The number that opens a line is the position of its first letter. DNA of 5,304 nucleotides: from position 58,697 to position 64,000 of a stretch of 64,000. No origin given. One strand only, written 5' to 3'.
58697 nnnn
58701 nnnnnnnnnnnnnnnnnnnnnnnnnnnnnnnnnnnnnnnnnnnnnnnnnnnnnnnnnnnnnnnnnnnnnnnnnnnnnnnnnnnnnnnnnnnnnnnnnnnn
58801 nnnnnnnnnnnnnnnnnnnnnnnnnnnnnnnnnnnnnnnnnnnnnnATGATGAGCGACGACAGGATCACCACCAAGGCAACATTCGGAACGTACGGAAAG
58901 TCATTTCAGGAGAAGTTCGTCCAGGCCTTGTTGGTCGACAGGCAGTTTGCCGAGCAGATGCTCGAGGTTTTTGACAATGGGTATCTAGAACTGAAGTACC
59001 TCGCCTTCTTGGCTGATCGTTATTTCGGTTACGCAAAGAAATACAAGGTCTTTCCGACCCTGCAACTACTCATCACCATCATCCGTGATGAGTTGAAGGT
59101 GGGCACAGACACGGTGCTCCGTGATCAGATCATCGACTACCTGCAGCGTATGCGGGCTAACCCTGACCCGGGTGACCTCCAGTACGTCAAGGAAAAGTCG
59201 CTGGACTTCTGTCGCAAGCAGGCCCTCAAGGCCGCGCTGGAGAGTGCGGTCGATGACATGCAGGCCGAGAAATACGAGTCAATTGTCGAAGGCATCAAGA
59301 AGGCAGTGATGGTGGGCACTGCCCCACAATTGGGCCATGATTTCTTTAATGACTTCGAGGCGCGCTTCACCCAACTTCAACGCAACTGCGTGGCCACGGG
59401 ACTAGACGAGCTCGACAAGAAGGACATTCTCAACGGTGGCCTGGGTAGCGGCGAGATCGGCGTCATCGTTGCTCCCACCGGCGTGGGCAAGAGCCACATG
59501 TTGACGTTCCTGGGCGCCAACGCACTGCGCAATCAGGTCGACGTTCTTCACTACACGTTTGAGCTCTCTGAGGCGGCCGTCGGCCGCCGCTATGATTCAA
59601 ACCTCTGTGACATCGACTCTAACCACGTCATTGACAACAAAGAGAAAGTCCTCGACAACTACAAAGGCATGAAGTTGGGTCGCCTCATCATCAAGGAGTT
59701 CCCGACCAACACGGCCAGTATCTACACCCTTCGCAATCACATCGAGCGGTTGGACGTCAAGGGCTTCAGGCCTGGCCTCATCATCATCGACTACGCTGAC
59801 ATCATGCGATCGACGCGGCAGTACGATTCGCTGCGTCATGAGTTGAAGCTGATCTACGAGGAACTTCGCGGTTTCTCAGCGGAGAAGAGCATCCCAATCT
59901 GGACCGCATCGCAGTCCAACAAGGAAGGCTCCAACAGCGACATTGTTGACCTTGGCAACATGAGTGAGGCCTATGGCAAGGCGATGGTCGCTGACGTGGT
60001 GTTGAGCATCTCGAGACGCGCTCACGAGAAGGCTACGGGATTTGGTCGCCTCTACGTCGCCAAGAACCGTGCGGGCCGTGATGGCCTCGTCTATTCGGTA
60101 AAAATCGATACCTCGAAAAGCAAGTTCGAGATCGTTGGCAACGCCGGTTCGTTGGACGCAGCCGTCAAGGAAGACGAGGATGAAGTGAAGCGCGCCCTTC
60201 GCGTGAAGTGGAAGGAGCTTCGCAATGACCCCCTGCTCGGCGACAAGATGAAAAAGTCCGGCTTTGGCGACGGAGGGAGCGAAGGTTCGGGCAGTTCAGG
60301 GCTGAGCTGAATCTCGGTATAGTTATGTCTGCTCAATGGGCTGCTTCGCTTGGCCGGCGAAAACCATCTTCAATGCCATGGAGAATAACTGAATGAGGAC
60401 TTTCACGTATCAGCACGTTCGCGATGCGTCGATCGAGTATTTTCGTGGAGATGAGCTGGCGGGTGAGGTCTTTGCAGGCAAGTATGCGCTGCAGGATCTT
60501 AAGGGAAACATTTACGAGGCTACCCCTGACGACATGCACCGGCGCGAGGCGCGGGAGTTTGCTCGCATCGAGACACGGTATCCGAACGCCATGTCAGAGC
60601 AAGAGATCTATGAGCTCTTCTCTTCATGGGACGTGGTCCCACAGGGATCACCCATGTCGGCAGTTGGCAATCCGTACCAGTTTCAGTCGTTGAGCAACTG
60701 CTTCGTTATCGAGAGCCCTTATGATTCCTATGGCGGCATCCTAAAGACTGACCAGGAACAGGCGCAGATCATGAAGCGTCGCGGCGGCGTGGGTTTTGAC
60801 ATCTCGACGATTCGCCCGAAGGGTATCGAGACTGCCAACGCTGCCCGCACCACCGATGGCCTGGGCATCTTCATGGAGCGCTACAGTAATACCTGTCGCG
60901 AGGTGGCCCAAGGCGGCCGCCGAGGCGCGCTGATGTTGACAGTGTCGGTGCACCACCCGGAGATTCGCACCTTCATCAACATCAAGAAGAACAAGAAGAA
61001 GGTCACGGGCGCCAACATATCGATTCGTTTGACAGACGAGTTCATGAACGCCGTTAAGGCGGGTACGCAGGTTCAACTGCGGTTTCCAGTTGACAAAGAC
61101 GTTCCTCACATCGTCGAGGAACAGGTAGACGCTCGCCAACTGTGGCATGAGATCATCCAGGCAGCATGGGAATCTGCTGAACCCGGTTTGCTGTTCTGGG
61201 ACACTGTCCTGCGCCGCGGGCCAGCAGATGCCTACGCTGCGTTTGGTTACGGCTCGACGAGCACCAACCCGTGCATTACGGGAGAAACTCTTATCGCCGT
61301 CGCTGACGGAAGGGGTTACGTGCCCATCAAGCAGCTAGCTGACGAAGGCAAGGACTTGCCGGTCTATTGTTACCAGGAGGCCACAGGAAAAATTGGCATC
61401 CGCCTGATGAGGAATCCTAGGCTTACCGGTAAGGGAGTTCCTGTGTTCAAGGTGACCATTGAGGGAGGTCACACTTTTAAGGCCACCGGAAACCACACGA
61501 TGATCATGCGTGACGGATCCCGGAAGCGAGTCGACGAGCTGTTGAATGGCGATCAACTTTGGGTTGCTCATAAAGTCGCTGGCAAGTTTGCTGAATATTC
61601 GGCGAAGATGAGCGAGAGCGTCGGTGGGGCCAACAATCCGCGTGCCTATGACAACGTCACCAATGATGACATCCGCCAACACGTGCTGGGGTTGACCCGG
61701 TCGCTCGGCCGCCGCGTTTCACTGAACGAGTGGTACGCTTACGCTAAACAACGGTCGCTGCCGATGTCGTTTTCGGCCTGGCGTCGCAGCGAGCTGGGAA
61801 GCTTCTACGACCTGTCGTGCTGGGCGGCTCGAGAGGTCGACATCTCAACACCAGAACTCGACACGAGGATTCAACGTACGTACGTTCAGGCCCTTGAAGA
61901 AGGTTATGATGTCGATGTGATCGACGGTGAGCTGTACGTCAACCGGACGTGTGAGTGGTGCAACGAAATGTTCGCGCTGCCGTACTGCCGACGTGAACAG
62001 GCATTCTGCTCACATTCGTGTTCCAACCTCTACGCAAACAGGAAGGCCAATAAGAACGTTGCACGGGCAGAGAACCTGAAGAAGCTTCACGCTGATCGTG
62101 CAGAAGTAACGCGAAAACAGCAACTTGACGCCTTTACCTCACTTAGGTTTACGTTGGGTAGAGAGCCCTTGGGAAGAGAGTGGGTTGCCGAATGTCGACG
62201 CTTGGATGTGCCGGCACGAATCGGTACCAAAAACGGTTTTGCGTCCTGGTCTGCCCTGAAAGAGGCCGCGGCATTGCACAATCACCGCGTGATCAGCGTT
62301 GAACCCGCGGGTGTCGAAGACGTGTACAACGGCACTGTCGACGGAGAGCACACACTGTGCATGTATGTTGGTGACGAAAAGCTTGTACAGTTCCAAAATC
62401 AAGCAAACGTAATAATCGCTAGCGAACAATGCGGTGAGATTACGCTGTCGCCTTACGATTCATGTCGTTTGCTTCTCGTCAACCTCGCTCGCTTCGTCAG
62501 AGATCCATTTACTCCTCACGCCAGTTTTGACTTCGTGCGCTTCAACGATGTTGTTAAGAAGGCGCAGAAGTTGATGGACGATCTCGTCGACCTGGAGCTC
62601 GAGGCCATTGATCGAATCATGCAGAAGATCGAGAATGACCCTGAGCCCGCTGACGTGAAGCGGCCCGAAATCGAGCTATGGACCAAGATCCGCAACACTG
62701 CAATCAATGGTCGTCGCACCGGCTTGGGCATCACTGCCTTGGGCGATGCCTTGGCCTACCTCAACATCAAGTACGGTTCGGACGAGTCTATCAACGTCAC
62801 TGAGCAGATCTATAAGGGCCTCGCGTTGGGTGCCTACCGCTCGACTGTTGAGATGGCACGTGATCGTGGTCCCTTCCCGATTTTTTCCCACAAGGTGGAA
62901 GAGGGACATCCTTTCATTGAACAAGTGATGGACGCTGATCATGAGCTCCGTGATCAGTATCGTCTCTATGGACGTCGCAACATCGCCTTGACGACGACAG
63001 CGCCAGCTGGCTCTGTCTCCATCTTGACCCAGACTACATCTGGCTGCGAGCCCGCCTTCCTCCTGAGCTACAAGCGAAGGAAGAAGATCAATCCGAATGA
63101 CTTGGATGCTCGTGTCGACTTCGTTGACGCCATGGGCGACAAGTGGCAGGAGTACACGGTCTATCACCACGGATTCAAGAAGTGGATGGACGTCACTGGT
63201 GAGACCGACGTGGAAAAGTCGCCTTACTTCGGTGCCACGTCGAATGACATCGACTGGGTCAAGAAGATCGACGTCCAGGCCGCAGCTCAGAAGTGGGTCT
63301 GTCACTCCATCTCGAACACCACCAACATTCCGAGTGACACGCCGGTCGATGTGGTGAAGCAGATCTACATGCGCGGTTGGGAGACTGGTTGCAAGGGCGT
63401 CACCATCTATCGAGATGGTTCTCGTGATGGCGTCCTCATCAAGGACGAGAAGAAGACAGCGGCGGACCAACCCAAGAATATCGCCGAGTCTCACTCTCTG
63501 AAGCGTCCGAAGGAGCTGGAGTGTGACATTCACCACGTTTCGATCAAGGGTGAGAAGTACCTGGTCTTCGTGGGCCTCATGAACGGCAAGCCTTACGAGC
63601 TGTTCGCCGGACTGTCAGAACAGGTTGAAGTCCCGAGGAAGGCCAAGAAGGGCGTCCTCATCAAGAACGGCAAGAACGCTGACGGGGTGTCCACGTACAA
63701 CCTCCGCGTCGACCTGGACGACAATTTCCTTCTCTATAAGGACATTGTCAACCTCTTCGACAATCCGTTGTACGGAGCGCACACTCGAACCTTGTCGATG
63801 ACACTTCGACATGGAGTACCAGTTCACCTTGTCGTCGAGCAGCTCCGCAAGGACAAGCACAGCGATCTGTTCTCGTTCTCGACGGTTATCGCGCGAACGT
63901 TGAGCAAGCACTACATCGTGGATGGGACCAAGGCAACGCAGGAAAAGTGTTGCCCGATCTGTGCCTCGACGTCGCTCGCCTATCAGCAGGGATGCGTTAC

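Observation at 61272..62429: Intein inserted at the radical-cysteine NPC|GEI motif of a class II ribonucleotide reductase, with a Gln C-terminus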

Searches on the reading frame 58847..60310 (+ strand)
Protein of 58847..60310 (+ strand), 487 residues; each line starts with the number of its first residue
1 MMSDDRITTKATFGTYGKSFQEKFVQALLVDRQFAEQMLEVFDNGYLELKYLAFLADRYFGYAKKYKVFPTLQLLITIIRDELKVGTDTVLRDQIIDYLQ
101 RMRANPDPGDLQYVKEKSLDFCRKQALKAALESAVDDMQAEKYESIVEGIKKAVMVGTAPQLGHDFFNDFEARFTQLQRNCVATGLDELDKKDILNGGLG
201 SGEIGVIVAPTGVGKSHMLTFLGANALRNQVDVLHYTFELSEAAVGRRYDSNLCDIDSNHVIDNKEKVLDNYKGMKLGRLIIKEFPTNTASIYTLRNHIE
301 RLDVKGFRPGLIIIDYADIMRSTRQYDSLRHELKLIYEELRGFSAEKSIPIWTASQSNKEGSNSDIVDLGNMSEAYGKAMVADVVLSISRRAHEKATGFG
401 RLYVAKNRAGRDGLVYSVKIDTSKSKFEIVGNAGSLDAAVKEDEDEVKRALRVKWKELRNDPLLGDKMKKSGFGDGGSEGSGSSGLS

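Call 40: find_encoding_contigs(protein=window:58847-60310:+, flank=10000, max_places=6)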
Protein window:58847-60310:+ (487 aa): 6 contigs read that carry it; 2 places shown.
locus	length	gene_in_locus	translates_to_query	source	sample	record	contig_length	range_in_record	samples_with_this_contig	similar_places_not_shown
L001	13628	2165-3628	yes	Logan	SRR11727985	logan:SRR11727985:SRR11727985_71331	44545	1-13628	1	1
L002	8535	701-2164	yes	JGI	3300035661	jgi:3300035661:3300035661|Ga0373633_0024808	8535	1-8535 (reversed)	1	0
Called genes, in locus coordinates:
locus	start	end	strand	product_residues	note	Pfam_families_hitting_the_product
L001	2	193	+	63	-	?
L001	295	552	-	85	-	-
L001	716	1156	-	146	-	-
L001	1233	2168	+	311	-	PF02739:5_3_exonuc_N, PF01367:5_3_exonuc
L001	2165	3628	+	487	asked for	PF13481:AAA_25 (faint), PF03796:DnaB_C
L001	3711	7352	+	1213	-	PF00317:Ribonuc_red_lgN (weak), PF02867:Ribonuc_red_lgC, PF14890:Intein_splicing (weak), PF02867:Ribonuc_red_lgC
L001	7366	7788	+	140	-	-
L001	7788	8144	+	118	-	-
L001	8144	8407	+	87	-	-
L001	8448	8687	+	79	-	-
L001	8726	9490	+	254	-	PF02511:Thy1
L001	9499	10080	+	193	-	PF02223:Thymidylate_kin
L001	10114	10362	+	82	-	-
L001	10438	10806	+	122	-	-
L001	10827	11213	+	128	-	PF08761:dUTPase_2 (faint)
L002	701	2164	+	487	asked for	PF13481:AAA_25 (faint), PF03796:DnaB_C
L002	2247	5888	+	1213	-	PF00317:Ribonuc_red_lgN (weak), PF02867:Ribonuc_red_lgC, PF14890:Intein_splicing (weak), PF02867:Ribonuc_red_lgC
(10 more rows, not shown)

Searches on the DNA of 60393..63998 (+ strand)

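Call 6: search_dna_similar(query=window:60393-63998:+, collection=phages, mode=near, max_rows=20)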
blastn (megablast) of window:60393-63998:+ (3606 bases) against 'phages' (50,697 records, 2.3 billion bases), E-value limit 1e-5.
No match.
